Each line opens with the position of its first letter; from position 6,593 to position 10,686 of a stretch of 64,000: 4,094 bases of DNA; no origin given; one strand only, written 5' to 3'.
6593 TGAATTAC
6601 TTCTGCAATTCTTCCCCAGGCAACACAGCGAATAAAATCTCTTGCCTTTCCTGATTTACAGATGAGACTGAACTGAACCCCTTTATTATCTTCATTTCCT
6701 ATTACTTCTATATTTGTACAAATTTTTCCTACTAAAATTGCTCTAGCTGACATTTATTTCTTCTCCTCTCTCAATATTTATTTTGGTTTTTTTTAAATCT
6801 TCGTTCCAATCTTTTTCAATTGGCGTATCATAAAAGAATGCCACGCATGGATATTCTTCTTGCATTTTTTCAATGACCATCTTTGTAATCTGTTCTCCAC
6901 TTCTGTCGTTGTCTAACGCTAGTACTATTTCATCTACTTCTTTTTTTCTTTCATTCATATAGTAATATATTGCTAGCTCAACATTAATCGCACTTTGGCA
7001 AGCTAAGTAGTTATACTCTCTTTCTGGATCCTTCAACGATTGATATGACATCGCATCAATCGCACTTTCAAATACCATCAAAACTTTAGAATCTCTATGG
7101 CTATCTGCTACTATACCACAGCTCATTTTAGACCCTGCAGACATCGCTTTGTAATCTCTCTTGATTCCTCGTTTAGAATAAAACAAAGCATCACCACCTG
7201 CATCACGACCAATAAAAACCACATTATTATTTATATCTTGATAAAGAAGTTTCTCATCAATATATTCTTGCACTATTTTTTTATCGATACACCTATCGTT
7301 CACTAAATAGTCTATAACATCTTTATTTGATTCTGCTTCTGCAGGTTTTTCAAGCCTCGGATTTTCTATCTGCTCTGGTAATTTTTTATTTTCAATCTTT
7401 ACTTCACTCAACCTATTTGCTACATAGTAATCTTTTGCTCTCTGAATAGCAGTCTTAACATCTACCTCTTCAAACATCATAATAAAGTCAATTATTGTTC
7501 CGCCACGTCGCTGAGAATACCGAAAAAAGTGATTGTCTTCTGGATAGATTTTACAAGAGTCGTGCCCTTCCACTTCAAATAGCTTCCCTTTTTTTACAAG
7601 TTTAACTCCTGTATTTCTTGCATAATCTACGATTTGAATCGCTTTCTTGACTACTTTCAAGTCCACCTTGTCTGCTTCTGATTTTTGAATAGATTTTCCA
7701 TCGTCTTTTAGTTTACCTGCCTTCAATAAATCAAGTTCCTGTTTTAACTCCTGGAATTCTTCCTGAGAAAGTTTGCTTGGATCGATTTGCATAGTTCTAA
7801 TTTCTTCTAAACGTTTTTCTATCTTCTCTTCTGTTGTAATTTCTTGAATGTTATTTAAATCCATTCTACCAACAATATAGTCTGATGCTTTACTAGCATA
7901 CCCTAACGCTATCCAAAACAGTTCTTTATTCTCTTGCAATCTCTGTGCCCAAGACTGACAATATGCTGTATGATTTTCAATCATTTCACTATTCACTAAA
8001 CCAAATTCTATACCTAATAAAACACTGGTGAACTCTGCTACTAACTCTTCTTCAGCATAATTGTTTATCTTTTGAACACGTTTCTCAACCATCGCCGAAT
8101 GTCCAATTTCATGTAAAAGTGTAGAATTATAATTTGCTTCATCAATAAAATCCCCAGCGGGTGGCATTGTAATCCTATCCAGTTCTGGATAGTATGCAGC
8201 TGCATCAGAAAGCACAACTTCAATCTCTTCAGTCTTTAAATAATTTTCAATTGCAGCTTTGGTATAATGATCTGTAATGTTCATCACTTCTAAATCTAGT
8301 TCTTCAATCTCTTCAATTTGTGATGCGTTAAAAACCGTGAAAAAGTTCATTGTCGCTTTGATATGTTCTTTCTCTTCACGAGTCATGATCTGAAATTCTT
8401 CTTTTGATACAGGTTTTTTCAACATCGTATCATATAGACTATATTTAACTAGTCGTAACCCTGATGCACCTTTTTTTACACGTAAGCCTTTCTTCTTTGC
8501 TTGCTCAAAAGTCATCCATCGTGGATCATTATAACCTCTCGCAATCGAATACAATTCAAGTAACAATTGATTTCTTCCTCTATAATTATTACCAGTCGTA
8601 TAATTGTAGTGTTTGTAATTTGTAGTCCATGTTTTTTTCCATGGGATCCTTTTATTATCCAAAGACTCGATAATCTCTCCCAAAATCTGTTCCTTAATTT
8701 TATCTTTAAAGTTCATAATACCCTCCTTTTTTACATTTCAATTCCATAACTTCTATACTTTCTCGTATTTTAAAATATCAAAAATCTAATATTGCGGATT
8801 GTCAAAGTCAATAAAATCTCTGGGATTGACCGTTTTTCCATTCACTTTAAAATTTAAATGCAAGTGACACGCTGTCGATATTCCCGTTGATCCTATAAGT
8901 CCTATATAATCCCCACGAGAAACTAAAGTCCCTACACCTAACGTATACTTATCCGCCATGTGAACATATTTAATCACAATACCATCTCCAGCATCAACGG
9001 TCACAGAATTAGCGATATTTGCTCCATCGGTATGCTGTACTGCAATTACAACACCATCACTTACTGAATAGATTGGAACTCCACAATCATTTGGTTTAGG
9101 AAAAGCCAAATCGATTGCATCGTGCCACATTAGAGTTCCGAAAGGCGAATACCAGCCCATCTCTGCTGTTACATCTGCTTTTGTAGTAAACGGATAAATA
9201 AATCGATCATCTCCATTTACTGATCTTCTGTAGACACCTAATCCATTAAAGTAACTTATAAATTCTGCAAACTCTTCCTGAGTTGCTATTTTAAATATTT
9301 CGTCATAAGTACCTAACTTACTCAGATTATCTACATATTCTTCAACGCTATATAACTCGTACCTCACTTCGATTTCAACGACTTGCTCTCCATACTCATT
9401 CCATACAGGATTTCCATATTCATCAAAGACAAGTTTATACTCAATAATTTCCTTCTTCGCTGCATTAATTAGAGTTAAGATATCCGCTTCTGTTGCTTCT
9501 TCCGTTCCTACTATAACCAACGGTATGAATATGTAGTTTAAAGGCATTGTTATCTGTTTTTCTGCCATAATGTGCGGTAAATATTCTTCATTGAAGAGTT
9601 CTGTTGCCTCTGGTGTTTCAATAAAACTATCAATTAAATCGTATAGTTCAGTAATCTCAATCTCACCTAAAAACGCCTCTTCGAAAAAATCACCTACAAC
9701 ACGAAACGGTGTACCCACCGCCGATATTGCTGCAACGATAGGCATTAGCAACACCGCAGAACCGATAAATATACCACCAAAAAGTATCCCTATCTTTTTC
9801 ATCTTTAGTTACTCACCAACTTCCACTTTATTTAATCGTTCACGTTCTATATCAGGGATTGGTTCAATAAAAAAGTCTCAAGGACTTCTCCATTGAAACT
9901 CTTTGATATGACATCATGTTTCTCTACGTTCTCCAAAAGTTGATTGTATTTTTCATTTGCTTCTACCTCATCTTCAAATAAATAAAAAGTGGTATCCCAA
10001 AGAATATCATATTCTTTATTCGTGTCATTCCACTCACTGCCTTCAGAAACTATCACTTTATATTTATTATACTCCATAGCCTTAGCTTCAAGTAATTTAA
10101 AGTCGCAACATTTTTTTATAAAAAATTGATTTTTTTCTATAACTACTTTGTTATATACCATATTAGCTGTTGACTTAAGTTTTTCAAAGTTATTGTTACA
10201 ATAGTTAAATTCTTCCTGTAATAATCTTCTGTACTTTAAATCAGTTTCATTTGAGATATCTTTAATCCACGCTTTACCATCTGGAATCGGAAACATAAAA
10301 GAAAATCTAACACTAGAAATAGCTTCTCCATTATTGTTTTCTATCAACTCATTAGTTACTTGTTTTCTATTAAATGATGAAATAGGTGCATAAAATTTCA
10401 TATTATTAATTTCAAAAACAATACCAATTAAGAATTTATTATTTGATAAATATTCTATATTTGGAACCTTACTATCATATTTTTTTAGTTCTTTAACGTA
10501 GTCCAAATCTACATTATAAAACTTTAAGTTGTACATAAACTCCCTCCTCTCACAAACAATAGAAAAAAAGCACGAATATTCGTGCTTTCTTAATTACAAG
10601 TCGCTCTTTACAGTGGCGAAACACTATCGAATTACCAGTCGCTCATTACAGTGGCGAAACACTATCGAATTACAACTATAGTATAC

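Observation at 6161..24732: Element-restricted dispersed palindrome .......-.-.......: 19 copies, none elsewhere in 64 kb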

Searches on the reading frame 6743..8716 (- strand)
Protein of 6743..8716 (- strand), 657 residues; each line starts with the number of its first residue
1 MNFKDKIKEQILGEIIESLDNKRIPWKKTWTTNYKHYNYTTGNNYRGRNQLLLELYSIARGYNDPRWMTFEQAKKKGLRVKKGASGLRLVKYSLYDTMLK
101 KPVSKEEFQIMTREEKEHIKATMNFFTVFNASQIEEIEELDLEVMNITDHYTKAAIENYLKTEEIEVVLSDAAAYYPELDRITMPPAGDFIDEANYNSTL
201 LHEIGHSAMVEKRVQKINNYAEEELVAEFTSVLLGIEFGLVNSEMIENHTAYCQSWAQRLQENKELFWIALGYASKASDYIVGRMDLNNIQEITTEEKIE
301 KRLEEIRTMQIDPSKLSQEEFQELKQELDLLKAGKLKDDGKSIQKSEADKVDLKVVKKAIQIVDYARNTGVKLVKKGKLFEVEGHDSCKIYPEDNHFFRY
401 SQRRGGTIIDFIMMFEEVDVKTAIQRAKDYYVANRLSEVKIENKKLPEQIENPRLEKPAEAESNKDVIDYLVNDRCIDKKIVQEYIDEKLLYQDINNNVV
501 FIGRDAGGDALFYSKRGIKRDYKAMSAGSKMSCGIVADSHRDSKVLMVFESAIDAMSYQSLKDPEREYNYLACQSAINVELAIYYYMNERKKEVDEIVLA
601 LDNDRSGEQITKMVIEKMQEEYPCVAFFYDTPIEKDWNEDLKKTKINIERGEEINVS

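Call 7: search_protein_families(library=pfam, proteins=[window:6743-8716:-], max_evalue=0.01)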
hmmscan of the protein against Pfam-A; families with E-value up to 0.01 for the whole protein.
window:6743-8716:- (657 aa): 8 families
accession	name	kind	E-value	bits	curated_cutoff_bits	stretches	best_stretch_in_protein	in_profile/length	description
PF08401.16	ArdcN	-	3.9e-25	88.9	22.6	1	6-129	2-123/123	N-terminal domain of anti-restriction factor ArdC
PF18818.7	MPTase-PolyVal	-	9.2e-22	77.9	27.5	1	156-266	3-119/126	Zincin-like metallopeptidase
PF13155.12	Toprim_2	-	1.5e-14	54.5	22.1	1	547-641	1-88/88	Toprim-like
PF13154.11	DUF3991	-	3.7e-13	50.2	24.5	1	470-531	2-65/74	Protein of unknown function (DUF3991)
PF01751.28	Toprim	-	2.9e-07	31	23.1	1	546-619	2-81/96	Toprim domain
PF01807.25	Zn_ribbon_DnaG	-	0.00065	19.9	24.9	1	353-429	6-87/98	CHC2 zinc finger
PF13662.12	Toprim_4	-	0.0016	19.1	25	1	589-619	47-75/85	Toprim domain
PF20054.4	Tc-38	-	0.0045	17.1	23.2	1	53-92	14-61/70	Trypanosoma Tc-38 (p38) protein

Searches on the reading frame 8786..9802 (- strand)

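Call 7: search_protein_families(library=pfam, proteins=[window:8786-9802:-], max_evalue=0.01)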
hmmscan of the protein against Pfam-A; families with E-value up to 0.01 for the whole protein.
window:8786-9802:- (338 aa): 1 family
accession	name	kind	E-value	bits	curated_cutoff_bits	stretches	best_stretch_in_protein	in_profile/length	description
PF01551.29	Peptidase_M23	-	2e-17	63.6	28.7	1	227-327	3-96/96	Peptidase family M23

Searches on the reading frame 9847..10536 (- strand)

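Call 7: search_protein_families(library=pfam, proteins=[window:9847-10536:-], max_evalue=0.01)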
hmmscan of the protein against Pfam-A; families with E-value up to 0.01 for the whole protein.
window:9847-10536:- (229 aa): 1 family
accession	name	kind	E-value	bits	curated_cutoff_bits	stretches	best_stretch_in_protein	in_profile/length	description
PF13958.12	ToxN_toxin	-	8.1e-35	120.8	25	1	4-156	1-159/159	Toxin ToxN, type III toxin-antitoxin system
